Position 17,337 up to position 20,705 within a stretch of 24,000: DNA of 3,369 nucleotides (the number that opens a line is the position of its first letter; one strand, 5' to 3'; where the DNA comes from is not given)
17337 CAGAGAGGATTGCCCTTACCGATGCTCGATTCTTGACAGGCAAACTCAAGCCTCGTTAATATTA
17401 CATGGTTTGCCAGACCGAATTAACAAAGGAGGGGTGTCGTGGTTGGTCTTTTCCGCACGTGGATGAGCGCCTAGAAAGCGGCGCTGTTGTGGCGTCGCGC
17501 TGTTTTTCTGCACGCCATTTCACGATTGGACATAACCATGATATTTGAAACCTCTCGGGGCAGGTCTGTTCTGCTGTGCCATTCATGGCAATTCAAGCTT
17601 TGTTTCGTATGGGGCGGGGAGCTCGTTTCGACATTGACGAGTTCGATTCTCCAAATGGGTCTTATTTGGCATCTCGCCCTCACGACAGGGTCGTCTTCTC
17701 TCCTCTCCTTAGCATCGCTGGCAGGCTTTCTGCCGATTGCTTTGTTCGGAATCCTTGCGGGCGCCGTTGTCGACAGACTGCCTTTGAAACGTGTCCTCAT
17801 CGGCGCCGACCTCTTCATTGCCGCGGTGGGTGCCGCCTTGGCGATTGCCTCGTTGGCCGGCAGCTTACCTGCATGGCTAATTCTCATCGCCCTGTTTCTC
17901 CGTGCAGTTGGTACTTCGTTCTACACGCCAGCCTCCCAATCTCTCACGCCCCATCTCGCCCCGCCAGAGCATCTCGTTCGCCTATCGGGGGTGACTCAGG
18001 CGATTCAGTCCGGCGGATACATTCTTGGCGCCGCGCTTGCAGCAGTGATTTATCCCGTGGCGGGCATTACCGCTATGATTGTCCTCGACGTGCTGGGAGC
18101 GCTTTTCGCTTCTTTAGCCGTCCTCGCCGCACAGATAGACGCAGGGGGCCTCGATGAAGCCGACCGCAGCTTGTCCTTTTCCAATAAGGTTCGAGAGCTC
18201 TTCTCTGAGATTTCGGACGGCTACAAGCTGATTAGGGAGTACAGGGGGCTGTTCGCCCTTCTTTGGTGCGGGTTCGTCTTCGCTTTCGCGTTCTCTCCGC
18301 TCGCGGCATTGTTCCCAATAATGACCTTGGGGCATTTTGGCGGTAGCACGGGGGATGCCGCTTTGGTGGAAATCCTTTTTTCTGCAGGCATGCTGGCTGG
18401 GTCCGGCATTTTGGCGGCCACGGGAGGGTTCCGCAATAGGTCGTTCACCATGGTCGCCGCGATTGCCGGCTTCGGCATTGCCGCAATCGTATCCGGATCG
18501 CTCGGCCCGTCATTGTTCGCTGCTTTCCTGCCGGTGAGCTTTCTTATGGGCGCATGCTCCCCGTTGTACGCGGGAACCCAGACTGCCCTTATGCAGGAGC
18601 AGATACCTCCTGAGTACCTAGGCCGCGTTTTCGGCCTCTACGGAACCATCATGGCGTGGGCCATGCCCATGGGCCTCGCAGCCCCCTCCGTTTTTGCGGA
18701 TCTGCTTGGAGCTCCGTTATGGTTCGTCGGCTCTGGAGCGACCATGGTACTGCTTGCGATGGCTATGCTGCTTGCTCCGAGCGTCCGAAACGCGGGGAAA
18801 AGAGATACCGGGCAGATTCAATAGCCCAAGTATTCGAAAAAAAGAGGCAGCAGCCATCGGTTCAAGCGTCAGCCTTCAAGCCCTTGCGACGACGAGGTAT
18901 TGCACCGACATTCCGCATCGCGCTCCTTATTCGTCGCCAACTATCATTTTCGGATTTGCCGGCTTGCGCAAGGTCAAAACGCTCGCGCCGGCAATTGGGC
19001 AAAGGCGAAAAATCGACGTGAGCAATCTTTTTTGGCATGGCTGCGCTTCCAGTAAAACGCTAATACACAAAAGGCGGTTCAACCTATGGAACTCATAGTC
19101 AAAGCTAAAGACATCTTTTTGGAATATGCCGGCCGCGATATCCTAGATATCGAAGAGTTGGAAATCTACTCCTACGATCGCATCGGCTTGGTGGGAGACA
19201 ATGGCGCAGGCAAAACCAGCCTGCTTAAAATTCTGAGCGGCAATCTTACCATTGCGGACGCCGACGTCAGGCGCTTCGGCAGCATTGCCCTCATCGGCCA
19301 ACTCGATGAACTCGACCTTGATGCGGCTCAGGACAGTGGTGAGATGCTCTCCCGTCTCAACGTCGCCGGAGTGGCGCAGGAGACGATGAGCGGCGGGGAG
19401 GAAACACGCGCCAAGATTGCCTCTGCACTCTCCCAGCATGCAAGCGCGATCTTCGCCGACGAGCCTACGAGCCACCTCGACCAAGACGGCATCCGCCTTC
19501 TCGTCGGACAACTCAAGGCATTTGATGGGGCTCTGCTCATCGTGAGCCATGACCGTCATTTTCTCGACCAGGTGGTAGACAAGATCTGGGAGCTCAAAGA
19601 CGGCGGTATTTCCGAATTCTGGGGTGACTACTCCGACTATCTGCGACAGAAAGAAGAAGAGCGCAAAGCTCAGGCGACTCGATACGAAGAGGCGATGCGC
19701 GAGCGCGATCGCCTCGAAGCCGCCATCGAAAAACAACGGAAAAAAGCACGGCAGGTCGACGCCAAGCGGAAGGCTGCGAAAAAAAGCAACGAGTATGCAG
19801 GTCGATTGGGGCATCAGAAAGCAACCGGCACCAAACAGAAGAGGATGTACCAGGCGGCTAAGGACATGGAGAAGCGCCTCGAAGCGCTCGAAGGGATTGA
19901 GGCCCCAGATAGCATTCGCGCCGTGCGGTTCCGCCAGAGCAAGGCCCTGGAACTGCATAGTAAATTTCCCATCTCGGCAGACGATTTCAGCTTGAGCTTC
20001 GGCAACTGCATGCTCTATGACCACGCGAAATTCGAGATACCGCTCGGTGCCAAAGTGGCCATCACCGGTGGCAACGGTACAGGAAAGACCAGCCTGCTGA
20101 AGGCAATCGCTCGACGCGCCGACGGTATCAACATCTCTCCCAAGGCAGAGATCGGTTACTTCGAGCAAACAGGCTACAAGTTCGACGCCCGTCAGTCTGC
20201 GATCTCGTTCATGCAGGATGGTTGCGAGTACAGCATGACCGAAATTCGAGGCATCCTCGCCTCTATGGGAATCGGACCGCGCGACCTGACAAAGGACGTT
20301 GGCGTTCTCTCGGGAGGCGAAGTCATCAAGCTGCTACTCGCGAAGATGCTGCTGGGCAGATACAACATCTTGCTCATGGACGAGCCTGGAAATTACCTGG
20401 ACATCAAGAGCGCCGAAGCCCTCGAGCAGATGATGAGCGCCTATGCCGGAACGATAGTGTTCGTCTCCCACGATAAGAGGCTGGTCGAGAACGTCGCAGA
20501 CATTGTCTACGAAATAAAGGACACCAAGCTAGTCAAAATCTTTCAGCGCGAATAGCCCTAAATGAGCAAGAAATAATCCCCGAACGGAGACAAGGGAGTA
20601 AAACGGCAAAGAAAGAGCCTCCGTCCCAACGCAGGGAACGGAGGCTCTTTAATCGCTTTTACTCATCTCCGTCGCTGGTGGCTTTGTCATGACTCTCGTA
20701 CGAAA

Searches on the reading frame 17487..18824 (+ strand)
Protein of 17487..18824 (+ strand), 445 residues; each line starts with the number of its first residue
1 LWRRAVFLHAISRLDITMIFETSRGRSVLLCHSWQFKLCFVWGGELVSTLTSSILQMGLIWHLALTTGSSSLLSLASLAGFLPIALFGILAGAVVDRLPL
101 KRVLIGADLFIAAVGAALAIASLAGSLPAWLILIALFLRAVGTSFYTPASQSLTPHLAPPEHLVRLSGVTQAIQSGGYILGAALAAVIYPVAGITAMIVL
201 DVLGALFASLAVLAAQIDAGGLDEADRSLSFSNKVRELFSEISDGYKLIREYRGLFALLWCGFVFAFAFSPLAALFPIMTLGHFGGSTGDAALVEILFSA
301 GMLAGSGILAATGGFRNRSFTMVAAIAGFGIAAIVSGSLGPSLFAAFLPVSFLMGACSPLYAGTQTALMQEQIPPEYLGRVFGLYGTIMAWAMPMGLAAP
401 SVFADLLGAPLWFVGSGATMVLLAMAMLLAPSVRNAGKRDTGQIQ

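Call 11: search_protein_families(library=pfam, proteins=[window:17487-18824:+], max_evalue=0.01)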
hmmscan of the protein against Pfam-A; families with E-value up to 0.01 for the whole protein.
window:17487-18824:+ (445 aa): 2 families
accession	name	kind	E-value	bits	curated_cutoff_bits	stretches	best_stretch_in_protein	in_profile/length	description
PF07690.21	MFS_1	-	4.8e-31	108.4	33.4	2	42-396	2-346/347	Major Facilitator Superfamily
PF05977.19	MFS_3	-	5.1e-18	65.3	27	1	40-429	14-392/524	Transmembrane secretion effector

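Call 75: search_protein_families(library=ncbifam, proteins=[window:17487-18824:+], max_evalue=0.001)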
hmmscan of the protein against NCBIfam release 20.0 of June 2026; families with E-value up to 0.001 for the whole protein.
window:17487-18824:+ (445 aa): 9 families
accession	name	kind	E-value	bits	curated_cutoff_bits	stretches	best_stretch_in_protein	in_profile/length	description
NF000245.1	macrolide_MefA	exception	2.5e-98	329.8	675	1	33-434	6-400/405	macrolide efflux MFS transporter Mef(A)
TIGR00900.1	2A0121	subfamily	1.1e-71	242.2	319.6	1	42-408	5-364/364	H+ Antiporter protein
NF000051.1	macrolide_MefB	exception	4.6e-53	180.6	800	1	33-425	6-390/409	macrolide efflux MFS transporter Mef(B)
NF000246.1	macrolide_MefC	exception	3.1e-51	174.7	870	1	34-427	6-392/407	macrolide efflux MFS transporter Mef(C)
NF000154.1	macrolide_MefEN2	exception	8.3e-42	143.9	800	1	33-430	3-391/401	macrolide efflux MFS transporter Mef(En2)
NF006386.0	PRK08633.1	equivalog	4.4e-11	41.2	1221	1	68-308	44-288/1147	acyl-[ACP]--phospholipid O-acyltransferase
NF052575.1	MFS_efflux_Tap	equivalog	9.8e-11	41.3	625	1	45-435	13-399/401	multidrug efflux MFS transporter Tap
NF012178.0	tet_MFS_V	exception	1.4e-10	40.9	640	1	83-433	55-400/409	tetracycline efflux MFS transporter Tet(V)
TIGR00880.1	2_A_01_02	superfamily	1.1e-05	25.5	131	1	85-212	12-134/141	multidrug resistance protein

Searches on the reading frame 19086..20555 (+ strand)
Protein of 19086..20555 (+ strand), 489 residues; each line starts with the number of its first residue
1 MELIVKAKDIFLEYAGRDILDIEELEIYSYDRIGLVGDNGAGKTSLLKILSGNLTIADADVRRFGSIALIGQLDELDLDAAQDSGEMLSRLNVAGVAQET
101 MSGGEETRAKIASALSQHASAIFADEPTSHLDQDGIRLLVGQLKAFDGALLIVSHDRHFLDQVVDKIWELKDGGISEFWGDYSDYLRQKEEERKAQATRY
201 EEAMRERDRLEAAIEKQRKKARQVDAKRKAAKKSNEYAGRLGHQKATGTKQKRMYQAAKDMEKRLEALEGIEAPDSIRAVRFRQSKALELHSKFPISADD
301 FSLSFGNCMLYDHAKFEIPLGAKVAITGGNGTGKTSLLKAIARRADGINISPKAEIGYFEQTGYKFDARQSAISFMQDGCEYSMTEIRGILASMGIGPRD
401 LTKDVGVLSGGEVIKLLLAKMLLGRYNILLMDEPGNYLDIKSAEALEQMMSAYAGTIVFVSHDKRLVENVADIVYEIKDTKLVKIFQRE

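Call 11: search_protein_families(library=pfam, proteins=[window:19086-20555:+], max_evalue=0.01)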
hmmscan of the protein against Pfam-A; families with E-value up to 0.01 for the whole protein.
window:19086-20555:+ (489 aa): 23 families
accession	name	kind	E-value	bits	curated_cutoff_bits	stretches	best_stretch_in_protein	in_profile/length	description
PF00005.33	ABC_tran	-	8.6e-30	104.6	25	2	312-434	2-135/137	ABC transporter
PF13304.12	AAA_21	-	8.3e-13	49.5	27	2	34-52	3-21/304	AAA domain, putative AbiEii toxin, Type IV TA system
PF12848.13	ABC_tran_Xtn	-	4.6e-11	43.1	25.9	1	168-234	1-70/85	ABC transporter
PF02463.25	SMC_N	-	5.4e-10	39.5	40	0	372-477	108-211/220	RecF/RecN/SMC N terminal domain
PF13555.12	AAA_29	-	1.5e-06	28.2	27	1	309-342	10-43/61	P-loop containing region of AAA domain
PF13521.12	AAA_28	-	2e-06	28.5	27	1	323-363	1-40/164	AAA domain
PF00004.35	AAA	-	1.7e-05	25.7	21.2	0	326-346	3-23/131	ATPase family associated with various cellular activities (AAA)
PF13175.12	AAA_15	-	2.2e-05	24.7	32.1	0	315-341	16-43/374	AAA ATPase domain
PF13191.12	AAA_16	-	9.8e-05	23.4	32.6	0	324-346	27-49/167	AAA ATPase domain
PF13401.12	AAA_22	-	0.00012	22.8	27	0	325-400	9-64/130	AAA domain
PF13238.12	AAA_18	-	0.00021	22.2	29.4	0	33-75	1-39/128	AAA domain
PF01926.29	MMR_HSR1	-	0.00028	21.4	21.9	0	32-56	1-25/113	50S ribosome-binding GTPase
PF00006.31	ATP-synt_ab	-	0.00033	20.8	29.5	0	319-349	12-44/213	ATP synthase alpha/beta family, nucleotide-binding domain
PF13476.12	AAA_23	-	0.0004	21.5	27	1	307-342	6-40/201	AAA domain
PF13479.12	AAA_24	-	0.0004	20.7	27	0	322-341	3-22/195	AAA domain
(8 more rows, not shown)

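Call 25: find_encoding_contigs(protein=window:19086-20555:+, flank=10000, max_places=10)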
Protein window:19086-20555:+ (489 aa): 26 contigs read that carry it; 10 places shown.
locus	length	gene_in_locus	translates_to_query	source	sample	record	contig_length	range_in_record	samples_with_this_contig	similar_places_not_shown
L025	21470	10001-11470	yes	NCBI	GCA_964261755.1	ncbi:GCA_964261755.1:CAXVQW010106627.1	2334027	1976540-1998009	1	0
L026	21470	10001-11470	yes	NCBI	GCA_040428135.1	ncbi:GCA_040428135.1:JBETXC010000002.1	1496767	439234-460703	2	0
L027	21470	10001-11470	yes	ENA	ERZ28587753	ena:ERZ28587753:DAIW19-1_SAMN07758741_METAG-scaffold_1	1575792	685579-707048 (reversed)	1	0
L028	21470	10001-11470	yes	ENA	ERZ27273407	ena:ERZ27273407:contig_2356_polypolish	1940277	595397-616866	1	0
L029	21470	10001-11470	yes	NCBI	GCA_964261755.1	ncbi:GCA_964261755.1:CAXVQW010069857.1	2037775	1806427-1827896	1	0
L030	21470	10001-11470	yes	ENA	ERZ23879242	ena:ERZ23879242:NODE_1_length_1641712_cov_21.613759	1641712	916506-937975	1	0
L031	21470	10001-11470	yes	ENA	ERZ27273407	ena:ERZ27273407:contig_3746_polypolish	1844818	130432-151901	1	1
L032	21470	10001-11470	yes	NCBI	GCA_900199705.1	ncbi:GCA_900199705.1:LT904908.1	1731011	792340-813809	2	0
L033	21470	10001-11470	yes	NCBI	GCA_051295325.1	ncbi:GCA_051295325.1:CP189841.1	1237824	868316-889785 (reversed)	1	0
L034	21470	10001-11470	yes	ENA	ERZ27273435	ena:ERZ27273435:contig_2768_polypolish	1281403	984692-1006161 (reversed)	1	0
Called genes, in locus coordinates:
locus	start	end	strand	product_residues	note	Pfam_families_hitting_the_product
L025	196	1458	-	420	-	PF01637:ATPase_2 (weak), PF13173:AAA_14, PF13635:DUF4143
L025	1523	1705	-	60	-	PF01420:Methylase_S (weak)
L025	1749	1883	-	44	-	-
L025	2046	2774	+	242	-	PF00005:ABC_tran, PF13304:AAA_21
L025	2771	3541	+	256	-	-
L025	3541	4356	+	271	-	PF12730:ABC2_membrane_4 (faint)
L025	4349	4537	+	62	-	-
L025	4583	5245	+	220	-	PF00072:Response_reg, PF00486:Trans_reg_C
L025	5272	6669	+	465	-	PF00512:HisKA, PF13581:HATPase_c_2 (weak), PF02518:HATPase_c, PF13589:HATPase_c_3 (weak)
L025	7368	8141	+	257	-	-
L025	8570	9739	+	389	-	PF05977:MFS_3, PF07690:MFS_1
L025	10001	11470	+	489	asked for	PF00005:ABC_tran, PF02463:SMC_N (faint), PF13175:AAA_15 (faint), PF13476:AAA_23 (faint), PF13555:AAA_29 (faint), PF00004:AAA (faint), PF12848:ABC_tran_Xtn, PF00005:ABC_tran, +2 more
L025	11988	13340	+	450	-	PF13384:HTH_23 (faint), PF13936:HTH_38, PF13518:HTH_28 (faint)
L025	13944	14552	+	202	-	-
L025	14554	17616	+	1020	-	PF04851:ResIII, PF19778:RE_endonuc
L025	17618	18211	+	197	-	PF14022:DUF4238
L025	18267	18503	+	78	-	-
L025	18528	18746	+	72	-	-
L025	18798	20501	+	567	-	PF03235:GmrSD_N, PF07510:GmrSD_C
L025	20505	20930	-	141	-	PF21983:NikA-like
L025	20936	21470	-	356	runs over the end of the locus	PF14657:Arm-DNA-bind_4, PF14659:Phage_int_SAM_3, PF00589:Phage_integrase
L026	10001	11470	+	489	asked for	PF00005:ABC_tran, PF02463:SMC_N (faint), PF13175:AAA_15 (faint), PF13476:AAA_23 (faint), PF13555:AAA_29 (faint), PF00004:AAA (faint), PF12848:ABC_tran_Xtn, PF00005:ABC_tran, +2 more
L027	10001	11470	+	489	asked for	PF00005:ABC_tran, PF02463:SMC_N (faint), PF13175:AAA_15 (faint), PF13476:AAA_23 (faint), PF13555:AAA_29 (faint), PF00004:AAA (faint), PF12848:ABC_tran_Xtn, PF00005:ABC_tran, +2 more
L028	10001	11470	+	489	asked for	PF00005:ABC_tran, PF02463:SMC_N (faint), PF13175:AAA_15 (faint), PF13476:AAA_23 (faint), PF13555:AAA_29 (faint), PF00004:AAA (faint), PF12848:ABC_tran_Xtn, PF00005:ABC_tran, +2 more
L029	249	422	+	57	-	-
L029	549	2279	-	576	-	PF01262:AlaDh_PNT_C (faint), PF00890:FAD_binding_2, PF01266:DAO, PF01494:FAD_binding_3 (faint), PF03486:HI0933_like (faint), PF07992:Pyr_redox_2 (faint), PF12831:FAD_oxidored (weak), PF13450:NAD_binding_8 (weak)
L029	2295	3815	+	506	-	PF00196:GerE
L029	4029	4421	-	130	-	PF21983:NikA-like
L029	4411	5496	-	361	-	PF14657:Arm-DNA-bind_4, PF14659:Phage_int_SAM_3, PF00589:Phage_integrase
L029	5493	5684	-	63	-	PF01978:TrmB (weak)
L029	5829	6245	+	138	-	PF12844:HTH_19 (weak), PF13560:HTH_31, PF01381:HTH_3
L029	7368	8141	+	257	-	-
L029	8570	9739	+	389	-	PF05977:MFS_3, PF07690:MFS_1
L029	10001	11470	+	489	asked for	PF00005:ABC_tran, PF02463:SMC_N (faint), PF13175:AAA_15 (faint), PF13476:AAA_23 (faint), PF13555:AAA_29 (faint), PF00004:AAA (faint), PF12848:ABC_tran_Xtn, PF00005:ABC_tran, +2 more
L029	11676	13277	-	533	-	PF00117:GATase, PF07722:Peptidase_C26 (weak), PF02540:NAD_synthase (weak), PF00958:GMP_synt_C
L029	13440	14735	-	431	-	PF00654:Voltage_CLC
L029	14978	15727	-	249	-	PF03167:UDG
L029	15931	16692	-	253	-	-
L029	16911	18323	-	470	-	PF03553:Na_H_antiporter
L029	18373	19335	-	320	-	PF13353:Fer4_12, PF00037:Fer4 (weak), PF12837:Fer4_6 (faint), PF12838:Fer4_7 (weak), PF13484:Fer4_16 (faint), PF04055:Radical_SAM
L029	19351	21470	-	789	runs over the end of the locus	PF02901:PFL-like, PF01228:Gly_radical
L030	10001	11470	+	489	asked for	PF00005:ABC_tran, PF02463:SMC_N (faint), PF13175:AAA_15 (faint), PF13476:AAA_23 (faint), PF13555:AAA_29 (faint), PF00004:AAA (faint), PF12848:ABC_tran_Xtn, PF00005:ABC_tran, +2 more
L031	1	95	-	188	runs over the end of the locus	PF01885:PTS_2-RNA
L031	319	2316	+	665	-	PF02518:HATPase_c (faint), PF00204:DNA_gyraseB, PF01751:Toprim, PF00986:DNA_gyraseB_C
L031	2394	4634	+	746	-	PF00521:DNA_topoisoIV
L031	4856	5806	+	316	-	PF12802:MarR_2 (faint), PF24034:DUF7343 (faint)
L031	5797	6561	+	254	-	-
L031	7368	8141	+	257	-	-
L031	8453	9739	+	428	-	PF05977:MFS_3, PF07690:MFS_1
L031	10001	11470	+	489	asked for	PF00005:ABC_tran, PF02463:SMC_N (faint), PF13175:AAA_15 (faint), PF13476:AAA_23 (faint), PF13555:AAA_29 (faint), PF00004:AAA (faint), PF12848:ABC_tran_Xtn, PF00005:ABC_tran, +2 more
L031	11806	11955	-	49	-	-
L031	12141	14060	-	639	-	PF00009:GTP_EFTU, PF01926:MMR_HSR1 (weak), PF14492:EFG_III, PF03764:EFG_IV, PF00679:EFG_C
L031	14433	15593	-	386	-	PF01076:Mob_Pre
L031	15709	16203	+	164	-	PF10706:Aminoglyc_resit, PF14907:NTP_transf_5 (weak)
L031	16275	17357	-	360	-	PF12762:DDE_Tnp_IS1595 (weak)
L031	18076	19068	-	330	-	PF13481:AAA_25, PF03796:DnaB_C (faint)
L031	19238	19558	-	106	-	PF21983:NikA-like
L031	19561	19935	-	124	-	PF00589:Phage_integrase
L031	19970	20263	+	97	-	-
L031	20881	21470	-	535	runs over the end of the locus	PF00117:GATase, PF07722:Peptidase_C26, PF02540:NAD_synthase (weak), PF00958:GMP_synt_C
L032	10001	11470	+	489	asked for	PF00005:ABC_tran, PF02463:SMC_N (faint), PF13175:AAA_15 (faint), PF13476:AAA_23 (faint), PF13555:AAA_29 (faint), PF00004:AAA (faint), PF12848:ABC_tran_Xtn, PF00005:ABC_tran, +2 more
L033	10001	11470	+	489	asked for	PF00005:ABC_tran, PF02463:SMC_N (faint), PF13175:AAA_15 (faint), PF13476:AAA_23 (faint), PF13555:AAA_29 (faint), PF00004:AAA (faint), PF12848:ABC_tran_Xtn, PF00005:ABC_tran, +2 more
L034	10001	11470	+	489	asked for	PF00005:ABC_tran, PF02463:SMC_N (faint), PF13175:AAA_15 (faint), PF13476:AAA_23 (faint), PF13555:AAA_29 (faint), PF00004:AAA (faint), PF12848:ABC_tran_Xtn, PF00005:ABC_tran, +2 more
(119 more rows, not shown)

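Call 51: search_protein_families(library=pfam, proteins=[L029:5493-5684:-, L025:11988-13340:+], max_evalue=1)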
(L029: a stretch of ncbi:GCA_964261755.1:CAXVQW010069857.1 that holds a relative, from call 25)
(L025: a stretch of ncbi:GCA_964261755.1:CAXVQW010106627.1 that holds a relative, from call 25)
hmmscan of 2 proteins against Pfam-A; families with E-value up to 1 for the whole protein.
L029:5493-5684:- (63 aa): 23 families
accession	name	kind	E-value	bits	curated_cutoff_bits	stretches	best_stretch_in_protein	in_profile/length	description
PF01978.25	TrmB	-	5.5e-06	26.6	25.6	1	7-44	23-56/68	Sugar-specific transcriptional regulator TrmB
PF08279.18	HTH_11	-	3.3e-05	24.1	25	1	5-34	14-43/55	HTH domain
PF01047.28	MarR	-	0.001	19.3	24.6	1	7-43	18-50/59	MarR family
PF13518.12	HTH_28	-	0.0011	19.4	25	1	10-45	16-50/52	Helix-turn-helix domain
PF13551.12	HTH_29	-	0.0021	18.6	28.1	1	10-45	16-52/64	Winged helix-turn helix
PF12728.13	HTH_17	-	0.0026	18.4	27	1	6-28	1-23/51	Helix-turn-helix domain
PF12802.13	MarR_2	-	0.0059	17.2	27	1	8-42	22-52/61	MarR family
PF13384.12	HTH_23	-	0.0064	16.7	24.6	1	8-32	19-43/50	Homeodomain-like domain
PF09339.16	HTH_IclR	-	0.007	16.6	22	1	2-30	14-42/52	IclR helix-turn-helix domain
PF13309.12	HTH_22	-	0.0088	16.5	29.6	1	10-27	45-62/63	HTH domain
PF05043.19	Mga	-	0.012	16.6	21.1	1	7-39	31-63/87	Mga helix-turn-helix domain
PF04967.18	HTH_10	-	0.032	14.5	23.1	1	5-29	22-46/53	HTH DNA binding domain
PF00126.33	HTH_1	-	0.039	14.3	26.6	1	11-45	18-51/60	Bacterial regulatory helix-turn-helix protein, lysR family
PF13545.12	HTH_Crp_2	-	0.04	14.3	27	1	8-45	24-57/70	Crp-like helix-turn-helix domain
PF00392.27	GntR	-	0.043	13.9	27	1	7-46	24-60/64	Bacterial regulatory proteins, gntR family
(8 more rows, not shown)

L025:11988-13340:+ (450 aa): 15 families
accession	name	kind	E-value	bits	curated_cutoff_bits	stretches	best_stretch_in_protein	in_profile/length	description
PF13936.12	HTH_38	-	5.4e-11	42.5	27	1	39-76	4-41/44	Helix-turn-helix domain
PF13384.12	HTH_23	-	6.7e-07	29.4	24.6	1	49-73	11-35/50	Homeodomain-like domain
PF13518.12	HTH_28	-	1.3e-05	25.6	25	1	48-73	6-30/52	Helix-turn-helix domain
PF00665.32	rve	-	0.0006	20.5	32.6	1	250-324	7-81/102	Integrase core domain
PF02796.21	HTH_7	-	0.0045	17.5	23.8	1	40-72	6-38/45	Helix-turn-helix domain of resolvase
PF18024.7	HTH_50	-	0.0055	16.8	27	1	43-72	11-40/50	Helix-turn-helix domain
PF12728.13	HTH_17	-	0.0071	17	27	0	189-201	13-25/51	Helix-turn-helix domain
PF13412.12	HTH_24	-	0.012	15.6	21.9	1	55-73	17-35/48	Winged helix-turn-helix DNA-binding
PF01527.26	HTH_Tnp_1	-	0.015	15.9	24.1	0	188-211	34-57/75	Transposase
PF13565.12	HTH_32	-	0.018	16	33.7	1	18-72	11-69/73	Homeodomain-like domain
PF13560.12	HTH_31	-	0.018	15.7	27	0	53-73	12-32/64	Helix-turn-helix domain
PF12840.13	HTH_20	-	0.029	14.8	27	0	52-73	13-36/51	Helix-turn-helix domain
PF13551.12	HTH_29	-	0.053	14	28.1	0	52-72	9-29/64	Winged helix-turn helix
PF13404.12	HTH_AsnC-type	-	0.11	12.8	27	1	55-73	17-35/42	AsnC-type helix-turn-helix domain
PF08281.18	Sigma70_r4_2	-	0.14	12.3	25.7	1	59-74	30-45/54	Sigma-70, region 4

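Call 75: search_protein_families(library=ncbifam, proteins=[window:19086-20555:+], max_evalue=0.001)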
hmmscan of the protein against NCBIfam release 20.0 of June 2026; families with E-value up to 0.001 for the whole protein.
window:19086-20555:+ (489 aa): 186 families (the best 25 are shown)
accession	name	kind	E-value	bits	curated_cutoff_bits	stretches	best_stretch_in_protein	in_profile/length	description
NF000168.2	ABCF_Msr_all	exception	3.4e-202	672.3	680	1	1-484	2-485/487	Msr family ABC-F type ribosomal protection protein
NF000355.4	ribo_prot_ABC_F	equivalog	5.7e-147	490.6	380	1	4-477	2-499/499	ribosomal protection-like ABC-F family protein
NF000170.2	ABCF_Vga_all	exception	3.3e-133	444.9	725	1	4-486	3-461/521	Vga family ABC-F type ribosomal protection protein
NF043038.1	ABCF_CplR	exception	8.8e-116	387.7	780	1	12-483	9-475/544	ABC-F type ribosomal protection protein CplR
NF000256.1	MsrSA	exception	1.2e-97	327.5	1100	1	18-479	19-481/488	ABC-F type ribosomal protection protein Msr(A)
NF045691.1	ABCF_VgaF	exception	2.1e-78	264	975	1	5-484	4-459/459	ABC-F type ribosomal protection protein Vga(F)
NF000169.2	ABCF_Sal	exception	1.3e-69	235.3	725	1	99-484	129-508/542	Sal family ABC-F type ribosomal protection protein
NF011646.0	PRK15064.1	equivalog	1.7e-67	228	762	3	215-484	245-515/530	ABC-F family ATPase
NF008775.0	PRK11819.1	equivalog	5.2e-62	210.2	599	3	296-486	325-524/556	energy-dependent translational throttle protein EttA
TIGR03719.1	ABC_ABC_ChvD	subfamily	1.8e-61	208.4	806.75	2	74-480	135-516/552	energy-dependent translational throttle protein EttA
NF050005.1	ABC_ATPase_Uup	equivalog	2.9e-61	207.5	900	3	294-475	318-508/636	ATP-binding cassette ATPase Uup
NF008358.0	PRK11147.1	equivalog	1.3e-57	195.5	936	2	96-473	152-506/635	ABC transporter ATP-binding protein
NF000167.2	ABCF_Lsa_all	exception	3.6e-56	191.1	750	2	99-473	116-488/492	Lsa family ABC-F type ribosomal protection protein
NF000171.1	ABCF_producer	exception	1.1e-55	189.1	800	2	100-481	163-538/541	TlrC/CarA/OleB/SrmB family ABC-F type ribosomal protection protein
NF007921.0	PRK10636.1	equivalog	1.9e-53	181.7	917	3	245-482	267-505/638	ABC transporter ATP-binding protein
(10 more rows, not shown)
